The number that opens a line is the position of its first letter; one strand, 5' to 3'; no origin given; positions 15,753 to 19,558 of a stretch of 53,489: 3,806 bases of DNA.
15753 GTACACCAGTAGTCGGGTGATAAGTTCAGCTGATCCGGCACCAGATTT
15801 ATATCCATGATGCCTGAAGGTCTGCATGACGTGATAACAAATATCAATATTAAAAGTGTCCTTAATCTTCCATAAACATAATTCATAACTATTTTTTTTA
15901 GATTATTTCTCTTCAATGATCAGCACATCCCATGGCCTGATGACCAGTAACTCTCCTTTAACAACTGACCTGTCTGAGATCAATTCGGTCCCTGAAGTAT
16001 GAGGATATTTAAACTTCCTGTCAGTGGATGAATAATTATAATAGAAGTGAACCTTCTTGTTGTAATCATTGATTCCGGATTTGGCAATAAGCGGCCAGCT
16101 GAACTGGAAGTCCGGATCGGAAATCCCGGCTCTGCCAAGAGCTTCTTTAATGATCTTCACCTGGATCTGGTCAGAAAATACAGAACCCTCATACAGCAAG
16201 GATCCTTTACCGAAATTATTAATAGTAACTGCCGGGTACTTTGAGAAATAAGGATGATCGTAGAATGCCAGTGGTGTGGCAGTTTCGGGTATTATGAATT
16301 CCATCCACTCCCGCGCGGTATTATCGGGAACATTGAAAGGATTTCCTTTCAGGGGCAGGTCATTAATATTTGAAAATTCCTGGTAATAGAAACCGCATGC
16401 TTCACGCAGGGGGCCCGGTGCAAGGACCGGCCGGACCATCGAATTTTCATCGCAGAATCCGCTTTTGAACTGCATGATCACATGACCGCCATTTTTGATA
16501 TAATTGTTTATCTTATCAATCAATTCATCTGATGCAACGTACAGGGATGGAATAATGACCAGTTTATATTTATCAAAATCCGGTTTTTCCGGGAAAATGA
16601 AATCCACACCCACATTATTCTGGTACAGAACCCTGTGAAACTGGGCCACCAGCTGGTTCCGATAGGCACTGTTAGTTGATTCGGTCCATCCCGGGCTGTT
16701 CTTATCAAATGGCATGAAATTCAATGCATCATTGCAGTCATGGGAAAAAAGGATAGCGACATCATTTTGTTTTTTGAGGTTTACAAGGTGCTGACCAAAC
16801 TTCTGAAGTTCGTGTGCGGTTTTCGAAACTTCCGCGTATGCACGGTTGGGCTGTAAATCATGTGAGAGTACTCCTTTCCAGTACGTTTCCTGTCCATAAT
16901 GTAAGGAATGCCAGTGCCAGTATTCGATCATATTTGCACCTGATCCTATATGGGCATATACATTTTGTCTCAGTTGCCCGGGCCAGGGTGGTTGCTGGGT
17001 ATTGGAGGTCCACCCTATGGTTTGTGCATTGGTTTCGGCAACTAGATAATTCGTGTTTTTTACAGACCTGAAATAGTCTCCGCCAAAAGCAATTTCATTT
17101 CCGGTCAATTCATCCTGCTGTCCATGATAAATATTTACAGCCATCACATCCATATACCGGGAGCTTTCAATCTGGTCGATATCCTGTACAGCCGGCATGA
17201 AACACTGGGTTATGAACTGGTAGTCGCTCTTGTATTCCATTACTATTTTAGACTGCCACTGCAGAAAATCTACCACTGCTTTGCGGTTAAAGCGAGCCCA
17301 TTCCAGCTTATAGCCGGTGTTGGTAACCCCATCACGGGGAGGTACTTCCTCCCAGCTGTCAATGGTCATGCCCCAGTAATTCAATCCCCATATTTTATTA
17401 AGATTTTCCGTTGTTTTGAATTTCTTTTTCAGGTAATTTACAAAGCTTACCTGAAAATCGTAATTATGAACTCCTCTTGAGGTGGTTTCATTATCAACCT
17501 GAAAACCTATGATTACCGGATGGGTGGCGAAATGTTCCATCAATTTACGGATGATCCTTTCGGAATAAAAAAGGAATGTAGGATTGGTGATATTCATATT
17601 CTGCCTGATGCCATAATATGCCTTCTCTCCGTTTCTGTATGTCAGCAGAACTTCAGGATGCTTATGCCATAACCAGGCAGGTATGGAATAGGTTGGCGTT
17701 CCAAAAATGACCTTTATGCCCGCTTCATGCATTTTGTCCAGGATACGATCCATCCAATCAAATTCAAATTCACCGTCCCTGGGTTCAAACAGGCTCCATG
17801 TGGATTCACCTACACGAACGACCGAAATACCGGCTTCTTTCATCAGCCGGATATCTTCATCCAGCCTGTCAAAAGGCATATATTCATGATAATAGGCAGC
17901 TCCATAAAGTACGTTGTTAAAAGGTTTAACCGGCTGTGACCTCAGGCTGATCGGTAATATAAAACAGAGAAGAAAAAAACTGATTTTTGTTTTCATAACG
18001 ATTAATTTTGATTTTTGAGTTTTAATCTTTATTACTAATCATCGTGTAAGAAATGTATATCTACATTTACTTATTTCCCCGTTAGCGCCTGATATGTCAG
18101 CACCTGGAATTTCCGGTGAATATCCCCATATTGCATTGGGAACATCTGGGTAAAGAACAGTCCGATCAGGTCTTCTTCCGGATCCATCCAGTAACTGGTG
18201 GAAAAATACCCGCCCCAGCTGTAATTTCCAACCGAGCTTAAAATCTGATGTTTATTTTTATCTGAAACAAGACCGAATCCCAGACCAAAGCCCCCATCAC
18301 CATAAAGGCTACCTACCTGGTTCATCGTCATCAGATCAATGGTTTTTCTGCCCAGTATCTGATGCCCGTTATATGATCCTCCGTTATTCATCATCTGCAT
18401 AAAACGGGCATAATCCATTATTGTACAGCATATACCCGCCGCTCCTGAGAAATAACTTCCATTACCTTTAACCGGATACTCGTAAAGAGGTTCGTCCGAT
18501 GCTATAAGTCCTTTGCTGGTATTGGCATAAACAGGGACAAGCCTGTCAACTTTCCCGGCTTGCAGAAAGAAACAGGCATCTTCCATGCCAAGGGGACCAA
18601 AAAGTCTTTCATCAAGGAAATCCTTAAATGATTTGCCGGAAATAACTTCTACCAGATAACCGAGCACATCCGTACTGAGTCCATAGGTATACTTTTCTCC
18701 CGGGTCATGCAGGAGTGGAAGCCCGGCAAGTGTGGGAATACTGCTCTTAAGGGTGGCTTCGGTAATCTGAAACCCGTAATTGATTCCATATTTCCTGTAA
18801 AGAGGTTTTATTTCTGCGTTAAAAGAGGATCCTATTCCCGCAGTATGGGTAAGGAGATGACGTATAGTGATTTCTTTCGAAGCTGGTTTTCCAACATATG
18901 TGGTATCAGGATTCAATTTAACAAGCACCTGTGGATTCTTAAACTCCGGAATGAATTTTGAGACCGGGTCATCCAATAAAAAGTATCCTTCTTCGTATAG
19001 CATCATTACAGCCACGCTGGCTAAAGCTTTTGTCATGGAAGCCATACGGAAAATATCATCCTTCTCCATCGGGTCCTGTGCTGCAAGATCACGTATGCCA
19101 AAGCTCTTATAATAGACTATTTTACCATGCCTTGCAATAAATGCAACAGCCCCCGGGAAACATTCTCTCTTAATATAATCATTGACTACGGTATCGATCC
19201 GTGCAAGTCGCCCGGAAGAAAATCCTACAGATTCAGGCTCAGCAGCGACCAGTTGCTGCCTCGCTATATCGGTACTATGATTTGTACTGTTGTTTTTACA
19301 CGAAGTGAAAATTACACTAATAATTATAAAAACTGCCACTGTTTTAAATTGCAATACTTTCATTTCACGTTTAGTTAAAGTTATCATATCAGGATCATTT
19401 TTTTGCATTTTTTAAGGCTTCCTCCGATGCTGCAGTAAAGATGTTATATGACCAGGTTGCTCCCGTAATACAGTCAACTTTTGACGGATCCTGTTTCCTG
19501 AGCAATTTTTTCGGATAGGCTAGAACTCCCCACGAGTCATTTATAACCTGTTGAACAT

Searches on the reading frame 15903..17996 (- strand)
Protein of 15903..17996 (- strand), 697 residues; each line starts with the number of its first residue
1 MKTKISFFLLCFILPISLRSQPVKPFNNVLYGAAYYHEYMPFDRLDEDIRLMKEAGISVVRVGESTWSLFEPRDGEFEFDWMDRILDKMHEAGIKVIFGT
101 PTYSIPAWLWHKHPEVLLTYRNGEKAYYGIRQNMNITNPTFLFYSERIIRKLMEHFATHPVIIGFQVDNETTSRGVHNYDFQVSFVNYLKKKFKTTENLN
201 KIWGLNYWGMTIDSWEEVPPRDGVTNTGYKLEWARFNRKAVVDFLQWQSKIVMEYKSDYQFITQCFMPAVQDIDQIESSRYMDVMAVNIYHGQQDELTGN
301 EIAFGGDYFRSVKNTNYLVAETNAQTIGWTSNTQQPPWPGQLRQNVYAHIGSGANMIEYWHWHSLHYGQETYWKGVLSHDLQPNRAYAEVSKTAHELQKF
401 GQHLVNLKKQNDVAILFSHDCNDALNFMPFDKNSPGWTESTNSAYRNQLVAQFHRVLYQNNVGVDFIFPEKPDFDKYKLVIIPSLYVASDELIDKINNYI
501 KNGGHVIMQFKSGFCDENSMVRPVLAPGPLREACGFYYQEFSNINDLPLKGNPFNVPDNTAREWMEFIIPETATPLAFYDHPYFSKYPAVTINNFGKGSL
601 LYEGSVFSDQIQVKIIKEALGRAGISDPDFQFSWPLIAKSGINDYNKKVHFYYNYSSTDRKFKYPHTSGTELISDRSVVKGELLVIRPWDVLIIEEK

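Call 10: search_protein_families(library=pfam, proteins=[window:15903-17996:-])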
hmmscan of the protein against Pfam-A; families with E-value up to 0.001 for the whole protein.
window:15903-17996:- (697 aa): 3 families
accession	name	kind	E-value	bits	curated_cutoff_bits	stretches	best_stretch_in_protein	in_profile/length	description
PF02449.21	Glyco_hydro_42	-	8.5e-89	299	21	1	35-399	2-375/376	Beta-galactosidase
PF08532.16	Glyco_hydro_42M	-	4.6e-38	131.3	25.8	1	412-625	2-206/207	Beta-galactosidase trimerisation domain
PF08533.16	Glyco_hydro_42C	-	0.0005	20.2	21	1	646-696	11-58/58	Beta-galactosidase C-terminal domain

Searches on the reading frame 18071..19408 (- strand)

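Call 10: search_protein_families(library=pfam, proteins=[window:18071-19408:-])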
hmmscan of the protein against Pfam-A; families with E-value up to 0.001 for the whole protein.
window:18071-19408:- (445 aa): 1 family
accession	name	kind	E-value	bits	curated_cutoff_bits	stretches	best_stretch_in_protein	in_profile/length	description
PF00144.29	Beta-lactamase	-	4.7e-62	210.5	27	1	72-433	2-322/329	Beta-lactamase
